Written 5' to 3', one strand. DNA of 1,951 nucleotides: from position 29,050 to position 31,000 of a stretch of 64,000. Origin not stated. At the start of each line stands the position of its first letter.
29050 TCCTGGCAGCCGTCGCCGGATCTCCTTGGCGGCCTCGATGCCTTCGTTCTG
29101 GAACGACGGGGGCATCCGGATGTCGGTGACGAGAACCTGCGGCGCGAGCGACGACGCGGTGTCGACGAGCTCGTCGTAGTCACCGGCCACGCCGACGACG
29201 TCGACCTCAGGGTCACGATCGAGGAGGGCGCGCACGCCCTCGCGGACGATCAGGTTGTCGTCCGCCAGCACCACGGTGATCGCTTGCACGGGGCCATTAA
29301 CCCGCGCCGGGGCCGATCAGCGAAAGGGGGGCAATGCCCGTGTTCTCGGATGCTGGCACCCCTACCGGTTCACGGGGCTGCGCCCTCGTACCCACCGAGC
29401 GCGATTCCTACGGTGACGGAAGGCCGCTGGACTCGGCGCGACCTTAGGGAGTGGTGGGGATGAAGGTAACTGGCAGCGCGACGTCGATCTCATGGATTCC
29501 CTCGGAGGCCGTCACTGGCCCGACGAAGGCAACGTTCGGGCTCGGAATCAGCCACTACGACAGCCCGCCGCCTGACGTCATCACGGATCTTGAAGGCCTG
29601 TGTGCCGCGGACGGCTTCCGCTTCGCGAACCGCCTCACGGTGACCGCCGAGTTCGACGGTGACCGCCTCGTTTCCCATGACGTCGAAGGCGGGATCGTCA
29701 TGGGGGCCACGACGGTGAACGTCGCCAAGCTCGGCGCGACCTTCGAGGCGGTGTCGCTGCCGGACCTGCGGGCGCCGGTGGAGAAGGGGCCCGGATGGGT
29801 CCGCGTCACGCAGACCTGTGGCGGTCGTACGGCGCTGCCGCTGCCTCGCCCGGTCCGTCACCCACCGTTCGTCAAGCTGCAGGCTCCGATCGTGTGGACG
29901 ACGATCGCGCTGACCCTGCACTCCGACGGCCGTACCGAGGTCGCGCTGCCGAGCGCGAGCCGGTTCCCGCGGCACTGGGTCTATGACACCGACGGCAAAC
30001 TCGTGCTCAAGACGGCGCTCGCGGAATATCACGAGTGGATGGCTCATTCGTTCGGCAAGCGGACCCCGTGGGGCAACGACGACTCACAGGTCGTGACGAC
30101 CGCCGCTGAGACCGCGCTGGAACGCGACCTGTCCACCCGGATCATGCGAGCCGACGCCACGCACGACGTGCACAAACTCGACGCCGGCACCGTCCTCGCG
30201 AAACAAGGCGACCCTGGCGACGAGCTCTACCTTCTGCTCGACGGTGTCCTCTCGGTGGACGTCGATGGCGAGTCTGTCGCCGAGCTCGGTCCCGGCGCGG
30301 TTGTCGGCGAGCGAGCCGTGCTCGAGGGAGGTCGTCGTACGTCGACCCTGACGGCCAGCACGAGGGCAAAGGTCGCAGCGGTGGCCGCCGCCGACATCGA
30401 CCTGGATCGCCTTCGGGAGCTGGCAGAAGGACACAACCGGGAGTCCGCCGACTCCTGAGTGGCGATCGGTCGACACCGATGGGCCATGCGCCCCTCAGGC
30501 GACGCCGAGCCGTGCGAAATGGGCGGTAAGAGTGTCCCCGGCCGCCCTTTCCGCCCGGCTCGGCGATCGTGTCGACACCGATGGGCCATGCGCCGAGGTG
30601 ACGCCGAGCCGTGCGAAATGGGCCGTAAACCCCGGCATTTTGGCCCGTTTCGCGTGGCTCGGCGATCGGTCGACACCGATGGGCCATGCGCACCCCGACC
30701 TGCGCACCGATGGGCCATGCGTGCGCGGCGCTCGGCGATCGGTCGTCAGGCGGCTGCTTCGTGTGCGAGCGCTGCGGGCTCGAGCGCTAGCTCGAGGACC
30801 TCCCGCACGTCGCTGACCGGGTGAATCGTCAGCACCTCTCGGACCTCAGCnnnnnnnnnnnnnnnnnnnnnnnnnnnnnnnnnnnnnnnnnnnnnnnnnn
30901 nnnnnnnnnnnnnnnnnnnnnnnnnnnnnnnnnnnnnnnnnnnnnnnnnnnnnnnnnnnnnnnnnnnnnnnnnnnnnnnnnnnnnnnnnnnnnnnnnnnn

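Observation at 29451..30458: cNMP-binding protein with unrecognised ~220-aa N-terminal domain, divergently paired with the cyclase fusion - regulatory cAMP receptor or Pycsar-like effector?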

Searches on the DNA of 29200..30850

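Call 79: search_rna_families(source=window, start=29200, end=30850, threshold=evalue, max_evalue=1)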
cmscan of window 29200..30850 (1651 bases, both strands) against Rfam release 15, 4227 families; matches with E-value up to 1: 8.
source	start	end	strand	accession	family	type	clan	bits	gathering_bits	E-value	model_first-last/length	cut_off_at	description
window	30540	30627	+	RF01038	mir-1307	Gene; miRNA;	-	26.1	69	0.036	1-90/90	no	mir-1307 microRNA precursor family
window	30503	30565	+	RF00707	mir-197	Gene; miRNA;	-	23.9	74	0.33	1-75/75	no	mir-197 microRNA precursor family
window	30503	30565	-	RF00707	mir-197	Gene; miRNA;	-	23.7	74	0.38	1-75/75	no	mir-197 microRNA precursor family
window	30601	30665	+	RF04104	MIR918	Gene; miRNA;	-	22.8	268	0.23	1-265/265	no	MIR918 microRNA precursor family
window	30499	30570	-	RF04141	MIR8622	Gene; miRNA;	-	22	197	0.23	1-212/212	no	MIR8622 microRNA precursor family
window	30506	30562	-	RF03560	mir-3926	Gene; miRNA;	-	21.3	82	0.73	1-63/63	no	mir-3926 microRNA precursor family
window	29636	29743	+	RF04114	MIR4374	Gene; miRNA;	-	21.2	105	0.19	1-119/119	no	MIR4374 microRNA precursor family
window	30502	30566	-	RF04104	MIR918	Gene; miRNA;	-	20.3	268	0.79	1-265/265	no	MIR918 microRNA precursor family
